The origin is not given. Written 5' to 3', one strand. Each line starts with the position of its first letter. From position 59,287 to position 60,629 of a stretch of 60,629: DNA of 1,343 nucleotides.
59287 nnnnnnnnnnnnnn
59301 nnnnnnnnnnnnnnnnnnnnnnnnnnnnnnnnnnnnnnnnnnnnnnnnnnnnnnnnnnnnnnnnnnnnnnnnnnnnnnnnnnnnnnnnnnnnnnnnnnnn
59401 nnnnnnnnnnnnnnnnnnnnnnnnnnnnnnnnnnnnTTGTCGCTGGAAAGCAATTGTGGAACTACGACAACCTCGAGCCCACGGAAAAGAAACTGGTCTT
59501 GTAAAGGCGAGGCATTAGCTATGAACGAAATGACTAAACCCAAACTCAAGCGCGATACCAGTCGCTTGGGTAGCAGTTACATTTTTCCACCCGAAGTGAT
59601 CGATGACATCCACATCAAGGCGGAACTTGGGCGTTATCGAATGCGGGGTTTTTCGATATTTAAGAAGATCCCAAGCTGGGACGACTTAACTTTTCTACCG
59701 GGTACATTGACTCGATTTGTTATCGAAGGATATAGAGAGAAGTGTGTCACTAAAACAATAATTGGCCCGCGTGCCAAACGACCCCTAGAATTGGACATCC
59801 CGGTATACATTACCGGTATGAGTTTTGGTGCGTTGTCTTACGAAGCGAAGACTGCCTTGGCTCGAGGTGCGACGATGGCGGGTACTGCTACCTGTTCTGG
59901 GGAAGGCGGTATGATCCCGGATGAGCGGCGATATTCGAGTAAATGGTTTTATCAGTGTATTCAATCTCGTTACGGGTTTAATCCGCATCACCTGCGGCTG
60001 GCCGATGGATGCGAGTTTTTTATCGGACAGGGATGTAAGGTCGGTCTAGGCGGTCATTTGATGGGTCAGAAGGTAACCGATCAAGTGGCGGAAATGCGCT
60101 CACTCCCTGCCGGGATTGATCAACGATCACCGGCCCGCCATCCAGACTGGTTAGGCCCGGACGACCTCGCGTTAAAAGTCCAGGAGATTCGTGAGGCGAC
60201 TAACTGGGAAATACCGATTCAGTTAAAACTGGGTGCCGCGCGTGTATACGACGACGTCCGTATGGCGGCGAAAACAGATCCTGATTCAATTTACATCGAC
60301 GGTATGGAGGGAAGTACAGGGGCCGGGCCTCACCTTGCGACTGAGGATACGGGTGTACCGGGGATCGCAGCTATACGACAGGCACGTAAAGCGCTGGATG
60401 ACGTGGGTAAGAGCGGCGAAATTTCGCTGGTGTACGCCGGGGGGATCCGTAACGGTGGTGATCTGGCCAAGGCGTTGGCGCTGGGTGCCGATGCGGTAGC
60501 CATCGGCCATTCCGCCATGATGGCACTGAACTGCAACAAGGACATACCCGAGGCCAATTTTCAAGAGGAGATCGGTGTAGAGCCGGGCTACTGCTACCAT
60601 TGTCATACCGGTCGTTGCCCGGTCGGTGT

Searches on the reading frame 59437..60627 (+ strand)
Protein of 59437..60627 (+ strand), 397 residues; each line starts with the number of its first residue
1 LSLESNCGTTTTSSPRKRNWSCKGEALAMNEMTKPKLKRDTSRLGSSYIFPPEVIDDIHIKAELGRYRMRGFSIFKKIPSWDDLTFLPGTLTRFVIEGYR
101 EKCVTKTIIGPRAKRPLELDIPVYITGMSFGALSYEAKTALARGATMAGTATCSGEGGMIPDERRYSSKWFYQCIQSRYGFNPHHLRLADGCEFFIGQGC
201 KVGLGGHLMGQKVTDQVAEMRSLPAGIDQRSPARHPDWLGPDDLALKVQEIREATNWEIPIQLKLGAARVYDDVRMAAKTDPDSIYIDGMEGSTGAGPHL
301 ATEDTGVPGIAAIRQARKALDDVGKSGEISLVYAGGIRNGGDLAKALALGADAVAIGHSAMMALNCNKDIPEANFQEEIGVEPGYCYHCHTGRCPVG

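Call 10: search_protein_families(library=pfam, proteins=[window:59437-60627:+], max_evalue=0.0001)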
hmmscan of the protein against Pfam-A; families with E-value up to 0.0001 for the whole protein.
window:59437-60627:+ (397 aa): 4 families
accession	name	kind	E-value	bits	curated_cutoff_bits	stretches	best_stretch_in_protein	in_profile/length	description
PF01645.23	Glu_synthase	-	2.6e-74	251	20.4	1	109-397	54-327/369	Conserved region in glutamate synthase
PF01070.24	FMN_dh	-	1.5e-11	44.4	24.9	1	257-366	217-311/350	FMN-dependent dehydrogenase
PF00478.31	IMPDH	-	8.1e-07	28.8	25.6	1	304-358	187-237/345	IMP dehydrogenase / GMP reductase domain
PF03060.21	NMO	-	1.1e-05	25.5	28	1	272-367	147-232/331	Nitronate monooxygenase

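Call 54: search_protein_families(library=ncbifam, proteins=[window:59437-60627:+], max_evalue=0.00001)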
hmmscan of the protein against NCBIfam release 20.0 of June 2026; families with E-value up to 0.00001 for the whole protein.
window:59437-60627:+ (397 aa): 5 families
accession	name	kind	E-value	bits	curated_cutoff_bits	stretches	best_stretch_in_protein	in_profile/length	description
NF008730.0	PRK11750.1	equivalog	2.4e-32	111.3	1047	1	126-367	864-1106/1490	glutamate synthase large subunit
TIGR03966.1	actino_HemFlav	equivalog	1.2e-09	37.4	470.85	1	306-368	284-342/385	pre-mycofactocin synthase MftD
TIGR01302.1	IMP_dehydrog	equivalog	6.1e-07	28.7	481.5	1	305-358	308-357/450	IMP dehydrogenase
TIGR02151.1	IPP_isom_2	equivalog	1.3e-06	27.6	281.3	1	306-365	243-296/338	type 2 isopentenyl-diphosphate Delta-isomerase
NF008398.0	PRK11197.1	subfamily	7.1e-06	25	376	1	310-367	283-339/381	L-lactate dehydrogenase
